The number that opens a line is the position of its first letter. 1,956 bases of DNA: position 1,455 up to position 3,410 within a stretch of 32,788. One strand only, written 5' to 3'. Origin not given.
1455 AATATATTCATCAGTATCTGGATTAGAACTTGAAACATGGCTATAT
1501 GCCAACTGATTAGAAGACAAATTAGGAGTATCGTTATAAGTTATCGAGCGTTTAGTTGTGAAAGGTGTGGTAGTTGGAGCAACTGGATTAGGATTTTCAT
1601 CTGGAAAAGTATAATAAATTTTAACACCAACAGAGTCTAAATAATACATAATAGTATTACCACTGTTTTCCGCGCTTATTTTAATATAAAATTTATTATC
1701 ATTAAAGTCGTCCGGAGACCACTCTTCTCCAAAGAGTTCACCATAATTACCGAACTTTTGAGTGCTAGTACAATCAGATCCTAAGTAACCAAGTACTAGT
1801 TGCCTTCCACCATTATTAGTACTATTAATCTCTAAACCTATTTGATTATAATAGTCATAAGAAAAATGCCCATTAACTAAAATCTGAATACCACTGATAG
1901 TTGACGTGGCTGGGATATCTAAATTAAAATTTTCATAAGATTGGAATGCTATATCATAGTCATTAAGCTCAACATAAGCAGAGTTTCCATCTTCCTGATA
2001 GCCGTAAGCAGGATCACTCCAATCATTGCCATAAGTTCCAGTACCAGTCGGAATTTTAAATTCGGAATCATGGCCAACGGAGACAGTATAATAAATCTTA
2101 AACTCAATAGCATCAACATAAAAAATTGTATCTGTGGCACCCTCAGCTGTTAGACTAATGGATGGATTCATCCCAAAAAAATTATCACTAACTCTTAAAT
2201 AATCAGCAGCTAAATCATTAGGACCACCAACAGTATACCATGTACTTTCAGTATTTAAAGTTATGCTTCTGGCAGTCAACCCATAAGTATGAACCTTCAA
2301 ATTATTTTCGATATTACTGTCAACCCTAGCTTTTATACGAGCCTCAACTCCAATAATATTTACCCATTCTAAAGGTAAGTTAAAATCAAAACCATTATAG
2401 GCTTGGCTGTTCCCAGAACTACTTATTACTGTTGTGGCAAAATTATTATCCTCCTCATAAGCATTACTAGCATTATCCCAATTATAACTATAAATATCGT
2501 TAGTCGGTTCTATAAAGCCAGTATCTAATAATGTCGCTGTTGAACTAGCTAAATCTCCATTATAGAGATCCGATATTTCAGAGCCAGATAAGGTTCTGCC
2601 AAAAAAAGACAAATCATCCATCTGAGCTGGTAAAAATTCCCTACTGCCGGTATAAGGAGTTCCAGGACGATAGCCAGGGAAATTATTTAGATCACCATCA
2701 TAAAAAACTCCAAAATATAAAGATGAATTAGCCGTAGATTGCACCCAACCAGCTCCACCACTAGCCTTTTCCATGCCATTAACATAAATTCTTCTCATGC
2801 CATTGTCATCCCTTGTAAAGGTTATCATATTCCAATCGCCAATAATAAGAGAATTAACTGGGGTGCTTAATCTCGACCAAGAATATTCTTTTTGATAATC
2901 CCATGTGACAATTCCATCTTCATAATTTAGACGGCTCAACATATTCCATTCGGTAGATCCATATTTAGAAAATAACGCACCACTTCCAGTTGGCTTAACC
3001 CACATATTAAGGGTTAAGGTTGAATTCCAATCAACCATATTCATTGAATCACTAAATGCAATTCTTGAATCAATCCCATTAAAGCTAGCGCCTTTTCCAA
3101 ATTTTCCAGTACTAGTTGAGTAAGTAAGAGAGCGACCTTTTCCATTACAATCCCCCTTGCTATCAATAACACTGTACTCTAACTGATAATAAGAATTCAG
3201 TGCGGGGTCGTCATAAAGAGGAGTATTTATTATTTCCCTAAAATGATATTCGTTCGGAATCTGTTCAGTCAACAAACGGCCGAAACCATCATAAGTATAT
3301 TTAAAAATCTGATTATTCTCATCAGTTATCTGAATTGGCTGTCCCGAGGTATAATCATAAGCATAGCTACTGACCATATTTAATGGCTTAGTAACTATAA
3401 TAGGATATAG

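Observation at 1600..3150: A ~520-aa LamG plus double-domain module inserted in the middle of the RHS/YD-repeat shell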

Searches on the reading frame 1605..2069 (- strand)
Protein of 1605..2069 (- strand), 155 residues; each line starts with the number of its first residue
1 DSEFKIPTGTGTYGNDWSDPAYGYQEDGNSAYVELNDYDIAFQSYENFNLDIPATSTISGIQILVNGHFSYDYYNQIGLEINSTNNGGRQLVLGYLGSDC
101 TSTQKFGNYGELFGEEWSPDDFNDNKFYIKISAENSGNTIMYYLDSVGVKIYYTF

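Call 65: search_protein_families(library=pfam, proteins=[window:1605-2069:-], max_evalue=1)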
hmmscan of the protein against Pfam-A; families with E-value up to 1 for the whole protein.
seq(155 aa): 2 families
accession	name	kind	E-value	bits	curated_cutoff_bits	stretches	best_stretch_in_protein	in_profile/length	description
PF24384.1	Ig_TMM62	-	0.086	12.9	27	1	55-138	32-112/128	TMEM62 Ig-like domain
PF12561.13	TagA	-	0.18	12.8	25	0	106-138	32-64/99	ToxR activated gene A lipoprotein domain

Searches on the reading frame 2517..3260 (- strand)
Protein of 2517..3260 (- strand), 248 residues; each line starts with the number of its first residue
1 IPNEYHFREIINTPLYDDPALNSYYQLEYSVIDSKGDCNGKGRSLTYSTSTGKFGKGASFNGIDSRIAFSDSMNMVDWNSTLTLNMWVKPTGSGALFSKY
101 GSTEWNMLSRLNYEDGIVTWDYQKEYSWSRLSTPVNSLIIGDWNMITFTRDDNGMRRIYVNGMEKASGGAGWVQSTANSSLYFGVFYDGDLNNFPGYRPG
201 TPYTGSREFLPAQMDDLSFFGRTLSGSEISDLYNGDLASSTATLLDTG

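Call 7: search_protein_families(library=pfam, proteins=[window:2517-3260:-], max_evalue=10)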
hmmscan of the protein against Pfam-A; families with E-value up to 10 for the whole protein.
seq(248 aa): 1 family
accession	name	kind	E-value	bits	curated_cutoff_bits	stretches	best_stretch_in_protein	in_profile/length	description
PF13385.13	Laminin_G_3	-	1.2e-14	55.2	27.6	1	64-230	4-151/151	Concanavalin A-like lectin/glucanases superfamily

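Call 55: find_homologous_proteins(query=window:2547-3251:-, max_evalue=0.001)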
Query window:2547-3251:-: 81 candidates shared short words with the query, none scored E <= 0.001.
